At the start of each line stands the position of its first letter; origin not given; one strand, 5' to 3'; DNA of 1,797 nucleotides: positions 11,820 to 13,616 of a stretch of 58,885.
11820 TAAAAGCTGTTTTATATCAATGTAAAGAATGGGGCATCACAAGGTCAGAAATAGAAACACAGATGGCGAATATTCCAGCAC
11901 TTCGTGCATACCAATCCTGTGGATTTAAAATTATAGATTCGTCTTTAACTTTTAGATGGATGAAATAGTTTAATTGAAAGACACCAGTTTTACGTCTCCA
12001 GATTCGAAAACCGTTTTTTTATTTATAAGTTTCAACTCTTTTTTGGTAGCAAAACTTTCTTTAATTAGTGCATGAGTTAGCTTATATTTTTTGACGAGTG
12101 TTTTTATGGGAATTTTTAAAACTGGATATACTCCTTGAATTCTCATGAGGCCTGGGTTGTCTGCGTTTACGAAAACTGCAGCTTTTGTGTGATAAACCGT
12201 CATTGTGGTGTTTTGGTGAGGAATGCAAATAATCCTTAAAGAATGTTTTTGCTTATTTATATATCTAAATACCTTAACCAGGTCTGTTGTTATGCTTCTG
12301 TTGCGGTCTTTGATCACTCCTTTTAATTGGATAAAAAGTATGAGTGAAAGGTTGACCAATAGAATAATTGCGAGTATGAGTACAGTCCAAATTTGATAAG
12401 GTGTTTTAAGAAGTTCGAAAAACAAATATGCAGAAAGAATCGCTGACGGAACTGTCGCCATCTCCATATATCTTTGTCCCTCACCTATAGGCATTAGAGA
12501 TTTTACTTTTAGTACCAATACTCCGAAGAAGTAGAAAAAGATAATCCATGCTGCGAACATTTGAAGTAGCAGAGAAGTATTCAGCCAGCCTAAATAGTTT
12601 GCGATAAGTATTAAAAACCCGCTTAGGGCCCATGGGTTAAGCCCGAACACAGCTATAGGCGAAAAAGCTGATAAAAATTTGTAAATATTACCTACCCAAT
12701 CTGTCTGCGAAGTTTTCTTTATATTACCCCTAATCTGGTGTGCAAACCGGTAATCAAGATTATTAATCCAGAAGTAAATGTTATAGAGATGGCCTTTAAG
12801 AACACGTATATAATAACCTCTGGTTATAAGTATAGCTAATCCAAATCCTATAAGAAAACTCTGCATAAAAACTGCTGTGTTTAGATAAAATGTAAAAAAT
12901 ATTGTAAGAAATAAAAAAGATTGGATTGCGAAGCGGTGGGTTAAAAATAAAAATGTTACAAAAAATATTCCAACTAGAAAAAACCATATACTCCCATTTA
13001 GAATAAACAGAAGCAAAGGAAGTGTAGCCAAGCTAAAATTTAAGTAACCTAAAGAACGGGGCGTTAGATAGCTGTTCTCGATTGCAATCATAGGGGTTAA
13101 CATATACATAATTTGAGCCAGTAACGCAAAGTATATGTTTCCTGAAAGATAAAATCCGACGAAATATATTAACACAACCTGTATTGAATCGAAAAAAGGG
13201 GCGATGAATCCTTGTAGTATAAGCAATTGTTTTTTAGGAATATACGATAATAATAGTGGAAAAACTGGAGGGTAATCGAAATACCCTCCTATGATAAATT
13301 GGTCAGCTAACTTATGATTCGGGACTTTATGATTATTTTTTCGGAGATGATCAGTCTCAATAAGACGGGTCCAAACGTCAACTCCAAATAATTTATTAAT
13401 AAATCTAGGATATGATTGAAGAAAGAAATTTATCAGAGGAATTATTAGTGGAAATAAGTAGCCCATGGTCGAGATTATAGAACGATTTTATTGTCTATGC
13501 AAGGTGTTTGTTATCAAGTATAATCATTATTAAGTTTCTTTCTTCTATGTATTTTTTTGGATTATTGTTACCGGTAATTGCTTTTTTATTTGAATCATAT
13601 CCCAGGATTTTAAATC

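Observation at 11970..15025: Head-to-head pair of diverged paralogous ~500-aa membrane proteins of no family I recognise; the only strand switch in the locus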

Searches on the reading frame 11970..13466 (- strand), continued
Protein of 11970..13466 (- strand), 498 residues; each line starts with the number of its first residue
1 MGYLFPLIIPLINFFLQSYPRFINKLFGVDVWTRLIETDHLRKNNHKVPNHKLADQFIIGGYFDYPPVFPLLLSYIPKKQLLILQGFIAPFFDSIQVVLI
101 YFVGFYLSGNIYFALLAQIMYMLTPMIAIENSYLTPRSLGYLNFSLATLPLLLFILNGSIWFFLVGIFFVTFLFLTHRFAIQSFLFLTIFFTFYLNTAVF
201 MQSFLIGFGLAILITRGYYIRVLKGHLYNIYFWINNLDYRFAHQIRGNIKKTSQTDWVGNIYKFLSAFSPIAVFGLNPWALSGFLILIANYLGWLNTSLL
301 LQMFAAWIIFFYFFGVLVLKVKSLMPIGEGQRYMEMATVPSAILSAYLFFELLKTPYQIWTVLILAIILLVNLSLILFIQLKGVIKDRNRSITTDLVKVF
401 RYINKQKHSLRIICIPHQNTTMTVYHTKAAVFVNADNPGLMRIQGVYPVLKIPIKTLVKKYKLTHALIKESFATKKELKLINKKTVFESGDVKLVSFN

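Call 77: search_protein_families(library=pfam, proteins=[P0269], max_evalue=1)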
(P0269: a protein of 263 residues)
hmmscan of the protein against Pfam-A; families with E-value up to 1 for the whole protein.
P0269 (263 aa): 0 families

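Call 79: find_encoding_contigs(protein=P0250, flank=4000, max_places=2)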
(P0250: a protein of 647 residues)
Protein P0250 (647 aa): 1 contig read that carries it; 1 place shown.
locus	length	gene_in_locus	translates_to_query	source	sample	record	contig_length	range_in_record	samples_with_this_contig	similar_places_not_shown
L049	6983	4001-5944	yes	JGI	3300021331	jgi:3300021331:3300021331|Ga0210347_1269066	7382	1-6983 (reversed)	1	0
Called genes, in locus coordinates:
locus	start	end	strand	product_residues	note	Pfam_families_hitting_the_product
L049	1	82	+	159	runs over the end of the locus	?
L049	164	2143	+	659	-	PF00676:E1_dh, PF13292:DXP_synthase_N (faint), PF00456:Transketolase_N (faint), PF02779:Transket_pyr, PF02780:Transketolase_C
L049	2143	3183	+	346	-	PF00364:Biotin_lipoyl, PF00132:Hexapep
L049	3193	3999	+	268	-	PF22537:WbmS-like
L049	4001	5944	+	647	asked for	-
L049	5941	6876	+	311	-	PF00551:Formyl_trans_N, PF02911:Formyl_trans_C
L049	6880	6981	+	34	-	?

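Call 84: find_related_loci(query=A5, collection=metagenome_contigs, flank=8000)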
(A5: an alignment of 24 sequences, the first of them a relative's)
Query A5 (498 aa) in metagenome_contigs; peptide patterns used: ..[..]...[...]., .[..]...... (x = any residue, [..] = any of these).
131 stretches matched a pattern; 70 encode a relative of the query (tblastn E <= 1e-3); 70 distinct loci.
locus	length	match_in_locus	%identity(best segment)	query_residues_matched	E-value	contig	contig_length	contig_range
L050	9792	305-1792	62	1-496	0e+0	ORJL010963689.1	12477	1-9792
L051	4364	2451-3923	59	4-496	0e+0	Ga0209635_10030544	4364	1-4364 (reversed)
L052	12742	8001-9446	49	13-496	1e-161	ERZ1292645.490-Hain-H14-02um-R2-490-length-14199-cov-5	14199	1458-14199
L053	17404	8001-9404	34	19-498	8e-85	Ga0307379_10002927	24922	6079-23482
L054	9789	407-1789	35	17-479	7e-84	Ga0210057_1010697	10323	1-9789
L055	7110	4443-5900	33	1-495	4e-82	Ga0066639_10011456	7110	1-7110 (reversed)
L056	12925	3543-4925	34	17-479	2e-78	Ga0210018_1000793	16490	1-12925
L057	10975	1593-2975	34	17-479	2e-77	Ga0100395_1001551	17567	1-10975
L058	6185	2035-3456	31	17-493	1e-65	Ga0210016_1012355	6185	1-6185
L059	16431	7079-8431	32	28-478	9e-61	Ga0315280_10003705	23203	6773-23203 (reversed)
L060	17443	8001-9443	28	9-496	3e-60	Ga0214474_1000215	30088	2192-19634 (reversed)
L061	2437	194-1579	31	28-491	6e-61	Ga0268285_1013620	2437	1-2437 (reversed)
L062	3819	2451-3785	30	28-479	1e-59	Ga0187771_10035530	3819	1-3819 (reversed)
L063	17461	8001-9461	28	28-498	3e-59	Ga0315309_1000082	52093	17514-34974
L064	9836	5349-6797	27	15-479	3e-58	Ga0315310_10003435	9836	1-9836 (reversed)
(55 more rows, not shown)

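Call 90: search_protein_families(library=pfam, alignment_id=A6, max_evalue=0.00001)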
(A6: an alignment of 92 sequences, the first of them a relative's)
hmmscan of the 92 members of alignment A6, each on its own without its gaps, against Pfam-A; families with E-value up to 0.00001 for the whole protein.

A. member 1, L046:5176-6300:+ (374 aa): 5 families
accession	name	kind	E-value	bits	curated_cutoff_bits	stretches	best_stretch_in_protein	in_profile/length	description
PF13847.12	Methyltransf_31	-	2.4e-12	47.2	27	1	133-240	4-119/145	Methyltransferase domain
PF08241.18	Methyltransf_11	-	1.3e-11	45.4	21.2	1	137-229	1-93/95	Methyltransferase domain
PF08242.18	Methyltransf_12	-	5.6e-10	40.3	30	1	137-228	1-97/98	Methyltransferase domain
PF13649.12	Methyltransf_25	-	2e-08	35.3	27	1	137-227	2-97/97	Methyltransferase domain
PF13489.12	Methyltransf_23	-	1.3e-07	31.9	27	1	127-231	14-116/164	Methyltransferase domain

B. families by the number of members that match (of 92 scanned): 78 families (the first 25 are shown)
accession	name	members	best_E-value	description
PF00534.26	Glycos_transf_1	15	7.2e-44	Glycosyl transferases group 1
PF13692.12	Glyco_trans_1_4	14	2.7e-38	Glycosyl transferases group 1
PF13489.12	Methyltransf_23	14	3.5e-21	Methyltransferase domain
PF08241.18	Methyltransf_11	13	1.2e-20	Methyltransferase domain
PF13649.12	Methyltransf_25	13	3.6e-17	Methyltransferase domain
PF08242.18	Methyltransf_12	13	2.3e-16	Methyltransferase domain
PF13847.12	Methyltransf_31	12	6.7e-18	Methyltransferase domain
PF01943.22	Polysacc_synt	11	1.5e-24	Polysaccharide biosynthesis protein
PF13439.12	Glyco_transf_4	11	2.4e-20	Glycosyltransferase Family 4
PF04055.27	Radical_SAM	10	2.1e-22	Radical SAM superfamily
PF00733.27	Asn_synthase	7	6.3e-107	Asparagine synthase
PF13579.12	Glyco_trans_4_4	7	3.9e-18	Glycosyl transferase 4-like domain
PF13440.11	Polysacc_synt_3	7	3.3e-14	Polysaccharide biosynthesis protein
PF13537.11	GATase_7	6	3.1e-49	Glutamine amidotransferase domain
PF13522.11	GATase_6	6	1e-47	Glutamine amidotransferase domain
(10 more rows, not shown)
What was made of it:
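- On Functional class 'Wzx-dependent polymerase or ligase': Polysacc_synt hits 11 of 92 neighbours (call 90).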

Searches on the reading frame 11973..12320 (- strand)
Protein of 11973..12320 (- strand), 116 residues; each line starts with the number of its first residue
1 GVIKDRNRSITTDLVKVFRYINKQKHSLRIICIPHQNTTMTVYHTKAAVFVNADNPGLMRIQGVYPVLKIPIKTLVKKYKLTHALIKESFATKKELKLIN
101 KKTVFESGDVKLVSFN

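Call 64: predict_structure(alignment_id=A4)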
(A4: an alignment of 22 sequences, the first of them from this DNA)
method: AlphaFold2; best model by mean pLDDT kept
length: 116 residues; sequences in the alignment: 22
mean_pLDDT: 84.3   pTM: 0.78
mean pLDDT of the five models: 84.3, 81.5, 80.1, 80.1, 79.5
residues with pLDDT >= 90: 69; 70-90: 23; 50-70: 18; < 50: 6
segments of 3 or more residues with pLDDT < 50: 1-6
pLDDT, mean of each block of 10 residues (from residue 1): 50 95 95 87 91 60 70 91 94 92 96 95
secondary structure, 60 per line:
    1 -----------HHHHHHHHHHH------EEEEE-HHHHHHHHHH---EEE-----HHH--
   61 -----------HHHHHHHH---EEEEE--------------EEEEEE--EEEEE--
elements in order: H12-22 E29-33 H35-44 E48-50 H72-79 E83-87 E102-107 E110-114
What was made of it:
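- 11973..12311 (-): C-terminal alpha/beta domain of A (residues 386-498). It carries the conserved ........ and VNAD motifs. The domain model has pLDDT 84.3 (call 64).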

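Call 66: fold_search(model_id=the predicted structure, library=pdb)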
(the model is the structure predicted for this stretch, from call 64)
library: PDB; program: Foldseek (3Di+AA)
matches with E <= 10: 299; with E <= 0.001: 0
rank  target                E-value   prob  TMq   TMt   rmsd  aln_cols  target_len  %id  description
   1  3vu0_C                7.2e-03  1.00  0.63  0.49   6.3       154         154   12  Crystal structure of the C-terminal globular domain of oligosaccharyltransferase (AfAglB-S2, AF_0040, O30195_ARCFU) fr (released 2013-01-23)
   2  3vu0_A                1.1e-02  1.00  0.61  0.48   7.2       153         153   11  Crystal structure of the C-terminal globular domain of oligosaccharyltransferase (AfAglB-S2, AF_0040, O30195_ARCFU) fr (released 2013-01-23)
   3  8age_A                7.8e-02  0.96  0.49  0.11   3.7        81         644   10  Structure of yeast oligosaccharylransferase complex with acceptor peptide bound (released 2022-12-07)
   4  8agc_A                1.7e-01  0.89  0.47  0.09   3.5        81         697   11  Structure of yeast oligosaccharylransferase complex with lipid-linked oligosaccharide and non-acceptor peptide bound (released 2022-12-07)
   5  6ezn_F                3.2e-01  0.77  0.48  0.10   3.8        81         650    9  Cryo-EM structure of the yeast oligosaccharyltransferase (OST) complex (released 2018-01-17)
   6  8b6l_I                3.2e-01  0.77  0.47  0.10   4.4        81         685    9  Subtomogram average of the human Sec61-TRAP-OSTA-translocon (released 2022-12-07)
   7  2zbq                  3.2e-01  0.18  0.36  0.22   8.7       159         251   11  Crystal structure of ribosomal protein L11 methyltransferase from Thermus thermophilus in complex with S-adenosyl-L-homo (released 2008-11-11)
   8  6s7t_A                3.6e-01  0.69  0.46  0.09   4.5        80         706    9  Cryo-EM structure of human oligosaccharyltransferase complex OST-B (released 2019-12-18)
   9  1jo0_B                3.6e-01  0.13  0.26  0.29   9.7       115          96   10  Structure of HI1333, a Hypothetical Protein from Haemophilus influenzae with Structural Similarity to RNA-binding Prot (released 2002-11-20)
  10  9n9j_I                3.8e-01  0.66  0.45  0.09   4.4        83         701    8  Structure of a GRP94 folding intermediate engaged with a CCDC134- and FKBP11-bound secretory translocon (released 2025-11-19)
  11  5jph_B                6.1e-01  0.07  0.20  0.17   7.1        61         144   16  Structure of a GNAT acetyltransferase SACOL1063 from Staphylococcus aureus in complex with CoA (released 2016-06-29)
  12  1jo0_A                6.5e-01  0.13  0.27  0.31   9.7       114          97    6  Structure of HI1333, a Hypothetical Protein from Haemophilus influenzae with Structural Similarity to RNA-binding Prot (released 2002-11-20)
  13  5e71                  7.5e-01  0.10  0.34  0.18   9.1       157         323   10  Crystal structure of the archaeal tRNA m2G/m22G10 methyltransferase (aTrm11) from Thermococcus kodakarensis (released 2016-07-06)
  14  5jq4_B                7.5e-01  0.08  0.20  0.17   5.4        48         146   17  Structure of a GNAT acetyltransferase SACOL1063 from Staphylococcus aureus (released 2016-06-29)
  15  6c26_A                9.1e-01  0.30  0.48  0.11   7.0       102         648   10  The Cryo-EM structure of a eukaryotic oligosaccharyl transferase complex (released 2018-01-31)
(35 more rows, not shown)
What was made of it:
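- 11973..12311 (-): The STT3 C-domains (TMq 0.45-0.49) and ArnT (0.42-0.45) follow (call 66).
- Closest known: Oligosaccharyltransferase catalytic subunits STT3 / PglB / AglB. Same: They also rank first, at marginal E-values, for the isolated C-terminal domain (AglB-S2 3vu0, TMq 0.63, E 7e-3; STT3 0.45-0.49, call 66).
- The isolated C-domain independently ranks AglB and STT3 C-domains first, at marginal E-values (call 66). The C-domain match is marginal (E 7e-3, call 66).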
